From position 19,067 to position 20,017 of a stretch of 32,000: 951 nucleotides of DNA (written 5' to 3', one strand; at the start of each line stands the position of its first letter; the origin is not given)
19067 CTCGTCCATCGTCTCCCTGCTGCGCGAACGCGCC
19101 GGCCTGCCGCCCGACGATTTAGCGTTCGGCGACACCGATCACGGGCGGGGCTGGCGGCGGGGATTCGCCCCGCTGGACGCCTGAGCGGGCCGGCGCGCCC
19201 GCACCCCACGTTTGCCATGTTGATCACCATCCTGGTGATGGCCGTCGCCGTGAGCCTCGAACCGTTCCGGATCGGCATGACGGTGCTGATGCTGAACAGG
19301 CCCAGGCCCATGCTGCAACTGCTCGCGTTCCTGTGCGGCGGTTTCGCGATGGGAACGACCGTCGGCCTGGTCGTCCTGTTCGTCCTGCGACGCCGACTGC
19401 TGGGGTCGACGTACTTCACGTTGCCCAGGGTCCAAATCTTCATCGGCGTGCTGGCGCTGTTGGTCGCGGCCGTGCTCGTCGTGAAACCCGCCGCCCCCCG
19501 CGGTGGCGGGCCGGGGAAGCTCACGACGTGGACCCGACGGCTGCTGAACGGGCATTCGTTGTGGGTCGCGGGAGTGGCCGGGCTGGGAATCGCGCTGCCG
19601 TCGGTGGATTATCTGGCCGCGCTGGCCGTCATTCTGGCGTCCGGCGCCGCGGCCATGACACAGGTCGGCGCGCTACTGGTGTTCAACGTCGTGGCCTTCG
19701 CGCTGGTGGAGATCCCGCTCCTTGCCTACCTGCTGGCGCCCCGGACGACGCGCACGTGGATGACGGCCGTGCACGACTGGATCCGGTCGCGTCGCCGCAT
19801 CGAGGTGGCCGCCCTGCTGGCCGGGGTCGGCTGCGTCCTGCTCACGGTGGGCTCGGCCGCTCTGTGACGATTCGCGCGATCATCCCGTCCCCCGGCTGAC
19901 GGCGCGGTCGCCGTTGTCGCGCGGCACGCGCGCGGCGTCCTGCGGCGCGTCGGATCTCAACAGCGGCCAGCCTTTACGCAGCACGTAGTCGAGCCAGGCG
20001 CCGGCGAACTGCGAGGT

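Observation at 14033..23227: Sulfation island with scattered sulfolipid-1-type parts: Stf0, PAPS synthesis, FAAL relic, Sap-like membrane protein and a second sulfotransferase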

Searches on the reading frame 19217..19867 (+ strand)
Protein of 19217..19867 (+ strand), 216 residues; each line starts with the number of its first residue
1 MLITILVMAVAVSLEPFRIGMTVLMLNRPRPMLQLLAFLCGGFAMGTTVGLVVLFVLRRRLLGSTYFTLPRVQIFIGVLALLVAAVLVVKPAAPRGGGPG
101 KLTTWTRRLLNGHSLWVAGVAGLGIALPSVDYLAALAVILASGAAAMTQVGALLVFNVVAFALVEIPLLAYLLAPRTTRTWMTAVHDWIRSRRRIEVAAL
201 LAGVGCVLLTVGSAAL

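Call 4: search_protein_families(library=pfam, proteins=[window:19217-19867:+], max_evalue=0.01)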
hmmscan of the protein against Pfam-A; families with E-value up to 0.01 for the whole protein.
window:19217-19867:+ (216 aa): 1 family
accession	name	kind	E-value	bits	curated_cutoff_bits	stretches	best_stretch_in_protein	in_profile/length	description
PF11139.14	SfLAP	-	1.8e-64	217.5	35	1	5-212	1-211/213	Sap, sulfolipid-1-addressing protein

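Call 5: search_protein_families(library=ncbifam, proteins=[window:19217-19867:+], max_evalue=0.01)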
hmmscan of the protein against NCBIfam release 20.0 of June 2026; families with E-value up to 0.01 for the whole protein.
window:19217-19867:+ (216 aa): 0 families

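Call 8: find_encoding_contigs(protein=window:19217-19867:+, flank=10000, max_places=6)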
Protein window:19217-19867:+ (216 aa): 21 contigs read that carry it; 6 places shown.
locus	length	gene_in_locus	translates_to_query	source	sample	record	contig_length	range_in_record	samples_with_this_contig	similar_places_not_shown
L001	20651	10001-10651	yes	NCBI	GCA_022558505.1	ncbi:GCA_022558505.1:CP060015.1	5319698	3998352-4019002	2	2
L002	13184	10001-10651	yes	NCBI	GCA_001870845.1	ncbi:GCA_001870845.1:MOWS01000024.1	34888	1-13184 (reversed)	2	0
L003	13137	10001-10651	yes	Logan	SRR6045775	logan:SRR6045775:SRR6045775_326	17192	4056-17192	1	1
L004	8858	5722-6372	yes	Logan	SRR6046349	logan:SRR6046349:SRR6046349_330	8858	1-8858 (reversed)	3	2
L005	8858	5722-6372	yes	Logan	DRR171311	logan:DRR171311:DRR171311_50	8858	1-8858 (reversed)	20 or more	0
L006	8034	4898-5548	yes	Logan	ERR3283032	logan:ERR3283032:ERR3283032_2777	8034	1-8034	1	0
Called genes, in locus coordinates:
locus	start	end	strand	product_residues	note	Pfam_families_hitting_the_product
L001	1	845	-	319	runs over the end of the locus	PF01619:Pro_dh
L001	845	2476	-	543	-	PF00171:Aldedh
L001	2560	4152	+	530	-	PF17853:GGDEF_2 (weak), PF13556:HTH_30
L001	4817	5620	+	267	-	PF09037:Sulphotransf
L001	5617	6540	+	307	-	PF01507:PAPS_reduct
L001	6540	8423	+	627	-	PF00009:GTP_EFTU, PF01926:MMR_HSR1 (faint), PF13671:AAA_33 (faint), PF22594:GTP-eEF1A_C, PF01583:APS_kinase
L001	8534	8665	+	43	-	-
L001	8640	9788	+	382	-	PF03601:Cons_hypoth698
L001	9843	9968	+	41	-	-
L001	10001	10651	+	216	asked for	PF11139:SfLAP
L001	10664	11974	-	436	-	PF00999:Na_H_Exchanger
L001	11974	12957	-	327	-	-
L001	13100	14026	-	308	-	PF00685:Sulfotransfer_1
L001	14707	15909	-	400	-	PF00823:PPE, PF12484:PPE-SVP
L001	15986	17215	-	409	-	PF00823:PPE, PF12484:PPE-SVP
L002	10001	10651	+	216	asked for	PF11139:SfLAP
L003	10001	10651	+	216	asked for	PF11139:SfLAP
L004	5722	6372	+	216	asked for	PF11139:SfLAP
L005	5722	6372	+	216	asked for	PF11139:SfLAP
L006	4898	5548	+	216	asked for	PF11139:SfLAP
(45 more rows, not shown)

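Call 18: find_homologous_proteins(query=window:19217-19867:+, max_evalue=0.00001)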
Query window:19217-19867:+ (216 aa): 2446 proteins with E <= 0.00001 among 8000 candidates; the best 120 are listed.
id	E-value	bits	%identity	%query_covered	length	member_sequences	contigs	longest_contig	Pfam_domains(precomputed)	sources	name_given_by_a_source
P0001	7.0e-124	429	99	100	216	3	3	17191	PF11139.15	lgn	-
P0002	1.7e-109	383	91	100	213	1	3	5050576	PF11139.15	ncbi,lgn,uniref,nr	ncbi:GAP family protein [Mycobacterium heidelbergense]|uniref:Uncharacterized protein n=1 Tax=Mycoba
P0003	4.0e-108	378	90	100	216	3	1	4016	PF11139.15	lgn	-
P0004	8.1e-108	377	91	100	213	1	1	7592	PF11139.15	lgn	-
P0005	7.7e-106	371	89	100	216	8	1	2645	PF11139.15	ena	-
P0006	2.1e-105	369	88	100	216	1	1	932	PF11139.15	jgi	jgi:hypothetical protein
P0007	2.5e-105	369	89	100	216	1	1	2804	PF11139.15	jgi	jgi:hypothetical protein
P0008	1.7e-104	366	88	100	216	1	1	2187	PF11139.15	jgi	jgi:hypothetical protein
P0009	4.8e-104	365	88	100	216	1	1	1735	PF11139.15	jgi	jgi:hypothetical protein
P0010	6.2e-102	358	86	99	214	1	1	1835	PF11139.15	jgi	jgi:hypothetical protein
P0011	1.7e-100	353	84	100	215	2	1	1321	PF11139.15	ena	-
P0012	2.9e-100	352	85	100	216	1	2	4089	PF11139.15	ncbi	-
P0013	2.9e-99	349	85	98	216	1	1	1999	PF11139.15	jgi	jgi:hypothetical protein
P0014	4.5e-99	348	85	100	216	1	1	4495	PF11139.15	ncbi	-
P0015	4.9e-99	348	84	100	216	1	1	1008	PF11139.15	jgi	jgi:hypothetical protein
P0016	6.0e-99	348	85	100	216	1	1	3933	PF11139.15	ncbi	ncbi:MAG: GAP family protein [Mycobacterium sp.]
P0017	1.2e-98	347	83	100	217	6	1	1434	PF11139.15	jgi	jgi:Sap-like sulfolipid-1-addressing protein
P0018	1.6e-98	347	83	99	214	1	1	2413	PF11139.15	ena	-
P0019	1.7e-98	347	84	99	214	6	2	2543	PF11139.15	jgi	jgi:Sap, sulfolipid-1-addressing protein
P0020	2.3e-98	346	83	99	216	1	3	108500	PF11139.15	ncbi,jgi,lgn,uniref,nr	ncbi:GAP family protein [Mycobacterium sp.]|uniref:GAP family protein n=1 Tax=Mycobacterium sp. TaxI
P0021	3.5e-98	346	83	99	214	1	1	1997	PF11139.15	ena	-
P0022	3.6e-98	346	82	100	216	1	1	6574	PF11139.15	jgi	jgi:hypothetical protein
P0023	4.6e-98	345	83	100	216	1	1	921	PF11139.15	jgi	jgi:hypothetical protein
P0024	5.6e-98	345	84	99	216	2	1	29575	PF11139.15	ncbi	-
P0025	7.5e-98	344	83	99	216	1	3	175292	PF11139.15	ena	-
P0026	9.1e-98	344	82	99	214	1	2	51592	PF11139.15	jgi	jgi:hypothetical protein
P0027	9.6e-98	344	83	99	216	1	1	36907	PF11139.15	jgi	-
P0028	1.3e-97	344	82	100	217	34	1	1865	PF11139.15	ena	-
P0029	1.6e-97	343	82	99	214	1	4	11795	PF11139.15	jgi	jgi:Sap, sulfolipid-1-addressing protein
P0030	2.1e-97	343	82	100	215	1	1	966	PF11139.15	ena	-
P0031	2.1e-97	343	83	99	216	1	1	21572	PF11139.15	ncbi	-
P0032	2.6e-97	343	82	99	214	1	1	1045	PF11139.15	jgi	jgi:hypothetical protein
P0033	2.6e-97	343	82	99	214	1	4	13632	PF11139.15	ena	-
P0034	5.6e-97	342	84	100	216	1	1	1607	PF11139.15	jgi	jgi:Sap-like sulfolipid-1-addressing protein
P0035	8.2e-97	341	82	99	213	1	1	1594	PF11139.15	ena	-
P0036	1.3e-96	340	82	99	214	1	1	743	PF11139.15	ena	-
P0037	3.1e-96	339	82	100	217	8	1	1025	PF11139.15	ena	-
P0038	3.4e-96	339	83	100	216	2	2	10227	PF11139.15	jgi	jgi:Sap, sulfolipid-1-addressing protein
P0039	5.5e-96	338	81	99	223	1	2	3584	PF11139.15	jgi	jgi:hypothetical protein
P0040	7.2e-96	338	83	99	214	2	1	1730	PF11139.15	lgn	-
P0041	1.7e-95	337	82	100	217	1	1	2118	PF11139.15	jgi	jgi:hypothetical protein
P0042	2.2e-95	336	81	99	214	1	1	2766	PF11139.15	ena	-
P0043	2.3e-95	336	82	98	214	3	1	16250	PF11139.15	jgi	jgi:hypothetical protein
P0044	3.0e-95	336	83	98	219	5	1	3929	PF11139.15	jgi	jgi:Sap, sulfolipid-1-addressing protein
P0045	5.1e-95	335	84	92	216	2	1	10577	PF11139.15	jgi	jgi:Sap, sulfolipid-1-addressing protein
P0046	6.6e-95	335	82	99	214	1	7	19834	PF11139.15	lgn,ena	-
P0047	1.0e-94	334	84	99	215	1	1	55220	PF11139.15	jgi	jgi:hypothetical protein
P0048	1.6e-94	334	78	100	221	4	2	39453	PF11139.15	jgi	jgi:Sap, sulfolipid-1-addressing protein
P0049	1.7e-94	334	82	100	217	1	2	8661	PF11139.15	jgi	jgi:hypothetical protein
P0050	2.4e-94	333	79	100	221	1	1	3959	PF11139.15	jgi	jgi:hypothetical protein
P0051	2.7e-94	333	80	94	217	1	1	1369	PF11139.15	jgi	jgi:hypothetical protein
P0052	2.8e-94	333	80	94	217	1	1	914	PF11139.15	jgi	jgi:Sap, sulfolipid-1-addressing protein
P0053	3.2e-94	333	80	94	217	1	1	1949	PF11139.15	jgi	jgi:hypothetical protein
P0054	3.7e-94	332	79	100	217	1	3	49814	PF11139.15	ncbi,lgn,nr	ncbi:hypothetical protein A5641_22375 [Mycobacterium sp. 1554424.7]|nr:hypothetical protein A5641_22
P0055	4.9e-94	332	80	99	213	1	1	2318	PF11139.15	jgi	jgi:hypothetical protein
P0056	5.0e-94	332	81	99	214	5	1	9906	PF11139.15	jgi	jgi:hypothetical protein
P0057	1.0e-93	331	79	99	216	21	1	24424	PF11139.15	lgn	-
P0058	1.2e-93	331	79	100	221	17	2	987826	PF11139.15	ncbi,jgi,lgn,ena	jgi:hypothetical protein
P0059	1.4e-93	331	81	100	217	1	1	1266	PF11139.15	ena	-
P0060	1.4e-93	331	78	100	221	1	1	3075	PF11139.15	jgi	jgi:hypothetical protein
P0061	1.6e-93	330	81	100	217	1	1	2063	PF11139.15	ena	-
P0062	1.9e-93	330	80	100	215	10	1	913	PF11139.15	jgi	jgi:hypothetical protein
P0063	2.0e-93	330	81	100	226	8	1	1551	PF11139.15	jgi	jgi:hypothetical protein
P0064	2.6e-93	330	79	100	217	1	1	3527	PF11139.15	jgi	jgi:hypothetical protein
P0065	2.6e-93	330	81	100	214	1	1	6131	PF11139.15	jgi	jgi:Sap, sulfolipid-1-addressing protein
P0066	3.5e-93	329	83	91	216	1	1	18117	PF11139.15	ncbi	-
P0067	4.8e-93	329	82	98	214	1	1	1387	PF11139.15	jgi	jgi:hypothetical protein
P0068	5.5e-93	329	79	94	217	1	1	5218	PF11139.15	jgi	jgi:Sap, sulfolipid-1-addressing protein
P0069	6.7e-93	328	81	99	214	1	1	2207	PF11139.15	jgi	jgi:Sap, sulfolipid-1-addressing protein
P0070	1.0e-92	328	81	100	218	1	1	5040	PF11139.15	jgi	jgi:hypothetical protein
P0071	1.3e-92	327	80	100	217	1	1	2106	PF11139.15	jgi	jgi:hypothetical protein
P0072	1.6e-92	327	77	100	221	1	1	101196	PF11139.15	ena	-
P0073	2.2e-92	327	77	100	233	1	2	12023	PF11139.15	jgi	jgi:hypothetical protein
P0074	2.4e-92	326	78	100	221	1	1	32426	PF11139.15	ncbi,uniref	ncbi:GAP family protein [Mycobacterium sp.]|uniref:GAP family protein n=1 Tax=Mycobacterium sp. TaxI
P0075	2.5e-92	326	80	100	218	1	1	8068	PF11139.15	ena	-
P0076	3.5e-92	326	78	100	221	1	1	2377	PF11139.15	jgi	jgi:Sap, sulfolipid-1-addressing protein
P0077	4.3e-92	326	80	100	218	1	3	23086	PF11139.15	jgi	jgi:hypothetical protein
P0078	7.6e-92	325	79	100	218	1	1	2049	PF11139.15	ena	-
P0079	9.3e-92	325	79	100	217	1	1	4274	PF11139.15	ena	-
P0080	9.4e-92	325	78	100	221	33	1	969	PF11139.15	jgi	jgi:hypothetical protein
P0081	9.4e-92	325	80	98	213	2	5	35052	PF11139.15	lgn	-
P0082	9.5e-92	325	80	99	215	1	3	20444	PF11139.15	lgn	-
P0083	1.0e-91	324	80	100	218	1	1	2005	PF11139.15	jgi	jgi:hypothetical protein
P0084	1.1e-91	324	81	91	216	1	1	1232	PF11139.15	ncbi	-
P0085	1.1e-91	324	77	94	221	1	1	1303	PF11139.15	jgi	jgi:Sap, sulfolipid-1-addressing protein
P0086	1.2e-91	324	81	99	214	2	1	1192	PF11139.15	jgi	jgi:hypothetical protein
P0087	1.2e-91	324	80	100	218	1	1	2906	PF11139.15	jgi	jgi:hypothetical protein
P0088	1.4e-91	324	79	99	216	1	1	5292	PF11139.15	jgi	-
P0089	1.4e-91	324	80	100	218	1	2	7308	PF11139.15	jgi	jgi:hypothetical protein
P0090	1.4e-91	324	76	100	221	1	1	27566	PF11139.15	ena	-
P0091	1.4e-91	324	80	100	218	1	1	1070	PF11139.15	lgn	-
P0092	1.5e-91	324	79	100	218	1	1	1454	PF11139.15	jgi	jgi:hypothetical protein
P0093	1.5e-91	324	80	100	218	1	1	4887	PF11139.15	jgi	jgi:Sap, sulfolipid-1-addressing protein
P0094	2.0e-91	323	80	99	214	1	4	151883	PF11139.15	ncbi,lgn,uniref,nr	ncbi:GAP family protein [Mycobacterium sp. 1081908.1]|uniref:GAP family protein n=1 Tax=Mycobacteriu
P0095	2.1e-91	323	80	99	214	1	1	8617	PF11139.15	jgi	jgi:Sap, sulfolipid-1-addressing protein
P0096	2.6e-91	323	80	98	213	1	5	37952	PF11139.15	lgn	-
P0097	2.6e-91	323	79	100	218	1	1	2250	PF11139.15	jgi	jgi:Sap, sulfolipid-1-addressing protein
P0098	2.9e-91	323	79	100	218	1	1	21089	PF11139.15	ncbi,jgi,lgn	ncbi:MAG TPA: GAP family protein [Mycobacterium sp.]|jgi:hypothetical protein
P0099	2.9e-91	323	79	100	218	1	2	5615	PF11139.15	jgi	jgi:hypothetical protein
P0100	3.3e-91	323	79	100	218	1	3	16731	PF11139.15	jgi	jgi:Sap, sulfolipid-1-addressing protein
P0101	3.4e-91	323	80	100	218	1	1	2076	PF11139.15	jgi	jgi:hypothetical protein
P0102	3.6e-91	323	78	100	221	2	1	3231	PF11139.15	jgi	jgi:Sap, sulfolipid-1-addressing protein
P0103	3.7e-91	323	80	98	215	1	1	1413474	PF11139.15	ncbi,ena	-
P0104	4.8e-91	322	78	100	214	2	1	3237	PF11139.15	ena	-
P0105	4.8e-91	322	77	100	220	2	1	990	PF11139.15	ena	-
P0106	4.8e-91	322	79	100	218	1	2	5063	PF11139.15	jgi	jgi:hypothetical protein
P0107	5.2e-91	322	80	94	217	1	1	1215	PF11139.15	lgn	-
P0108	6.2e-91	322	79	100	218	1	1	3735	PF11139.15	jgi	jgi:Sap, sulfolipid-1-addressing protein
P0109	7.4e-91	322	80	99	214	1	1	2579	PF11139.15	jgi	jgi:Sap-like sulfolipid-1-addressing protein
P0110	8.0e-91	322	79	100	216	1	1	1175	PF11139.15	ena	-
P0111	8.0e-91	322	79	100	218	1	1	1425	PF11139.15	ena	-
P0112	8.6e-91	321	79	100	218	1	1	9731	PF11139.15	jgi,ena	jgi:Sap, sulfolipid-1-addressing protein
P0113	9.4e-91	321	80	100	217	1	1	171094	PF11139.15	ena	-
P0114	1.0e-90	321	79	100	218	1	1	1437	PF11139.15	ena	-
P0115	1.1e-90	321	79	100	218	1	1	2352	PF11139.15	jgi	jgi:hypothetical protein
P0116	1.2e-90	321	80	91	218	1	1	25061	PF11139.15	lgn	-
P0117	1.2e-90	321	77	100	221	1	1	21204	PF11139.15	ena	-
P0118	1.3e-90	321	79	100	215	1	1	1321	PF11139.15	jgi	jgi:Sap, sulfolipid-1-addressing protein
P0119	1.7e-90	320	79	100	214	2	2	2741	PF11139.15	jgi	jgi:hypothetical protein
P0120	2.0e-90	320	78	100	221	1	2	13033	PF11139.15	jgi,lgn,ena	-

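Call 19: find_encoding_contigs(protein=P0002, flank=10000, max_places=1)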
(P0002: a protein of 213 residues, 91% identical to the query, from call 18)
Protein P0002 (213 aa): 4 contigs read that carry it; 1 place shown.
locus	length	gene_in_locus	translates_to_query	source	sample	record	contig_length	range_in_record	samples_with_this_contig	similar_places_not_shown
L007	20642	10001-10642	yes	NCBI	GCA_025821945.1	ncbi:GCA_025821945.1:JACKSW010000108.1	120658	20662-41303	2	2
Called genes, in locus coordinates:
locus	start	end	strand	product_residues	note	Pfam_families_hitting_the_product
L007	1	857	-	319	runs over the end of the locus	PF01619:Pro_dh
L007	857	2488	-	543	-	PF00171:Aldedh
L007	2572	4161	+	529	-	PF13556:HTH_30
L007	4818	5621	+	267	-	PF09037:Sulphotransf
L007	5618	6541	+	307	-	PF01507:PAPS_reduct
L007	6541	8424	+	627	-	PF00009:GTP_EFTU, PF01926:MMR_HSR1 (faint), PF22594:GTP-eEF1A_C, PF01583:APS_kinase, PF13671:AAA_33 (weak)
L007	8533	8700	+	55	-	-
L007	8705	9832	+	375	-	PF03601:Cons_hypoth698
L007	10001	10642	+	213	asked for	PF11139:SfLAP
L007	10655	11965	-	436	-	PF00999:Na_H_Exchanger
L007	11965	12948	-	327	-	-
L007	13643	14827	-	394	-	PF00823:PPE, PF12484:PPE-SVP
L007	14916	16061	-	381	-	PF00823:PPE, PF12484:PPE-SVP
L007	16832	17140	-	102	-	PF22271:DUF6955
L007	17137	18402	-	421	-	PF14306:PUA_2, PF01747:ATP-sulfurylase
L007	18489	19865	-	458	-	PF00823:PPE, PF12484:PPE-SVP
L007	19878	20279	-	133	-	PF00934:PE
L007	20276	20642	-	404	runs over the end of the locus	PF00823:PPE, PF12484:PPE-SVP (weak)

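Call 20: find_encoding_contigs(protein=P0058, flank=10000, max_places=1)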
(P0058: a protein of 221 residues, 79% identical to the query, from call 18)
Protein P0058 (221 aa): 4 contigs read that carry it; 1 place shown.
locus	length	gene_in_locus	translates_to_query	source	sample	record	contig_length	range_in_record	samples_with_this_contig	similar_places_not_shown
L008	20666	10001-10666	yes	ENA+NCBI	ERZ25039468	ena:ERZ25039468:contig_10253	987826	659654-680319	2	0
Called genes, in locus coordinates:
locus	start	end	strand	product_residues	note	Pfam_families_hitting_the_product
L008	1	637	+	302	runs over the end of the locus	PF14015:DUF4231, PF18184:SLATT_3, PF18181:SLATT_1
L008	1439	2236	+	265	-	PF19458:DUF5995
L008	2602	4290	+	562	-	PF00501:AMP-binding, PF13193:AMP-binding_C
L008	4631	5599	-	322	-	PF01619:Pro_dh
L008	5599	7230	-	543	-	PF00171:Aldedh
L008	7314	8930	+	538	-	PF13556:HTH_30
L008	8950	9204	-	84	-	-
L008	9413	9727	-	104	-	PF26380:Pilin_Mycobact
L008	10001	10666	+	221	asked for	PF11139:SfLAP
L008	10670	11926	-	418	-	PF00135:COesterase, PF20434:BD-FAE, PF07859:Abhydrolase_3, PF00326:Peptidase_S9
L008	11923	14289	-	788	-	PF13520:AA_permease_2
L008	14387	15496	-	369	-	PF00155:Aminotran_1_2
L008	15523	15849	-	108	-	PF12797:Fer4_2 (faint), PF12838:Fer4_7 (faint), PF13237:Fer4_10 (faint), PF13484:Fer4_16 (faint), PF00037:Fer4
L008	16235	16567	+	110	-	-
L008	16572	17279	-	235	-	PF11716:MDMPI_N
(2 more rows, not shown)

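Call 21: find_encoding_contigs(protein=P0103, flank=10000, max_places=1)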
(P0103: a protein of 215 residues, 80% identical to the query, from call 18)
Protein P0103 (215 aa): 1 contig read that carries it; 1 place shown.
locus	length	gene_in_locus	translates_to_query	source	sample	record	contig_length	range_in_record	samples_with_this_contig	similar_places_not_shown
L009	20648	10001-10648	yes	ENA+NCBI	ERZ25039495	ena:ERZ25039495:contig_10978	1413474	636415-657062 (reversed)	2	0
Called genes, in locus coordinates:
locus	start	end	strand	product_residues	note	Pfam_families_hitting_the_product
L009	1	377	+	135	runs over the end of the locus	PF12172:zf-ChsH2, PF01796:OB_ChsH2_C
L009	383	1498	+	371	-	PF02771:Acyl-CoA_dh_N, PF02770:Acyl-CoA_dh_M, PF00441:Acyl-CoA_dh_1, PF08028:Acyl-CoA_dh_2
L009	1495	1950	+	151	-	PF01575:MaoC_dehydratas (weak)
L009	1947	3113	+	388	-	PF00108:Thiolase_N (faint), PF22691:Thiolase_C_1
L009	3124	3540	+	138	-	PF08240:ADH_N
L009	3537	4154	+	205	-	PF00440:TetR_N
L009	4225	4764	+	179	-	PF00561:Abhydrolase_1 (weak), PF05057:DUF676 (weak), PF06028:DUF915 (weak), PF07819:PGAP1 (weak), PF24096:DUF7379 (weak)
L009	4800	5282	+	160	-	-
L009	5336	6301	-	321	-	PF01619:Pro_dh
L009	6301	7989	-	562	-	PF00171:Aldedh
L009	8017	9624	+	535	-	PF13556:HTH_30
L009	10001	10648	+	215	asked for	PF11139:SfLAP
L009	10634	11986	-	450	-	PF00999:Na_H_Exchanger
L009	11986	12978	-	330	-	PF04982:TM_HPP (faint)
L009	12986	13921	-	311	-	PF00685:Sulfotransfer_1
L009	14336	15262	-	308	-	PF00685:Sulfotransfer_1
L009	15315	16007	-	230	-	PF01583:APS_kinase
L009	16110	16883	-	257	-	PF00459:Inositol_P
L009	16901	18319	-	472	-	PF07690:MFS_1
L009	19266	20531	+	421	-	PF14306:PUA_2, PF01747:ATP-sulfurylase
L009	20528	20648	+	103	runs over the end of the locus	PF22271:DUF6955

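Call 24: find_related_loci(query=A1, collection=genome_contigs, flank=10000)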
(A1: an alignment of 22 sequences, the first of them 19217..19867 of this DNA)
Query A1 (216 aa) in genome_contigs; peptide patterns used: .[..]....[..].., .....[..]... (x = any residue, [..] = any of these).
359 stretches matched a pattern; 356 encode a relative of the query (tblastn E <= 1e-3); the best 80 are kept; 80 distinct loci.
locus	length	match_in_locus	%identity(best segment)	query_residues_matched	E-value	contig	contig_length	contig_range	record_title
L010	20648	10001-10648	90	1-216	9e-111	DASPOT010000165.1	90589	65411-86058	MAG TPA_asm: Mycobacterium sp. isolate SMAG_U12154 k141_2098065, whole genome shotgun sequence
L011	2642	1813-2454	83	1-214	8e-111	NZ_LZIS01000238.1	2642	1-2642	Mycobacterium sp. E3198 contig_70, whole genome shotgun sequence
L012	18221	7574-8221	86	1-216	1e-102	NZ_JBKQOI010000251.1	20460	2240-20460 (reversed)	MAG: Mycobacterium sp. isolate LASYr2D2E2F__bin_6 LASYr2D2E2F_000000183738, whole genome shotgun sequence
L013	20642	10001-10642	81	1-214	4e-101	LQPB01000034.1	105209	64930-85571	Mycobacterium interjectum strain DSM 44064 contig_36, whole genome shotgun sequence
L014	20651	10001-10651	77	1-216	2e-99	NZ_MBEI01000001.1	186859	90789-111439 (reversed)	Mycobacterium colombiense strain NS-7390 contig_1, whole genome shotgun sequence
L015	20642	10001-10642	80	1-214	3e-99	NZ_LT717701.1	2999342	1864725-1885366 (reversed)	Mycobacterium terramassiliense strain AB308, whole genome shotgun sequence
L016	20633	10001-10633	80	1-212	2e-98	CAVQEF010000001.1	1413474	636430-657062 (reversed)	MAG: uncultured Actinomycetota bacterium isolate MFD02416.bin.1.350 genome assembly, contig: contig_10978, whole genome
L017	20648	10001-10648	79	1-216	5e-98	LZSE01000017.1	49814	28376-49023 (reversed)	Mycobacterium sp. 1554424.7 contig_113, whole genome shotgun sequence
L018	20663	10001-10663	79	1-216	1e-97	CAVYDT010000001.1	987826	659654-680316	MAG: uncultured Actinomycetota bacterium isolate MFD01138.bin.1.5 genome assembly, contig: contig_10253, whole genome sh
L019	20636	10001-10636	80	1-212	5e-98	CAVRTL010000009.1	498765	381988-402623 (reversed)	MAG: uncultured Actinomycetota bacterium isolate MFD02923.bin.1.142 genome assembly, contig: contig_29063, whole genome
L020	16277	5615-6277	78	1-216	4e-96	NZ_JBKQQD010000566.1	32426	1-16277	MAG: Mycobacterium sp. isolate MGr1A1B1C__bin_69 MGr1A1B1C_000000315233, whole genome shotgun sequence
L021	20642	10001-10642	83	1-214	8e-96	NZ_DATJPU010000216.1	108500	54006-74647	MAG: Mycobacterium sp. isolate SMAG_U14921 k141_832295, whole genome shotgun sequence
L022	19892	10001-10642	81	1-216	1e-95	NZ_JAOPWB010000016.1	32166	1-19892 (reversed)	MAG: Mycobacterium sp. isolate RYN_163 scaffold_2732751, whole genome shotgun sequence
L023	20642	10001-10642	83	1-214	6e-96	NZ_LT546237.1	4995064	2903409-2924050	Mycobacterium interjectum strain ATCC 51457T, whole genome shotgun sequence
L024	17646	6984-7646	78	1-216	6e-95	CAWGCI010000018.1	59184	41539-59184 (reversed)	MAG: uncultured Actinomycetota bacterium isolate MFD06435.bin.2.126 genome assembly, contig: contig_75729, whole genome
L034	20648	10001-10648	73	1-216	9e-92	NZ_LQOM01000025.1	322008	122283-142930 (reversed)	Mycobacterium celatum strain DSM 44243 contig_31, whole genome shotgun sequence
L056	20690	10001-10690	72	1-216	4e-88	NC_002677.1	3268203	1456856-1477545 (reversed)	Mycobacterium leprae TN, complete sequence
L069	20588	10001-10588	79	1-196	3e-85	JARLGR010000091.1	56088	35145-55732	MAG: Mycobacterium sp. isolate MAG_BA163 MetaBAT2_Bin_163_sub_Anoxic_k141_764539, whole genome shotgun sequence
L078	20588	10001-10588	77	1-196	9e-85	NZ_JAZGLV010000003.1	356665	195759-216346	Mycobacterium sp. 050134 contig00003, whole genome shotgun sequence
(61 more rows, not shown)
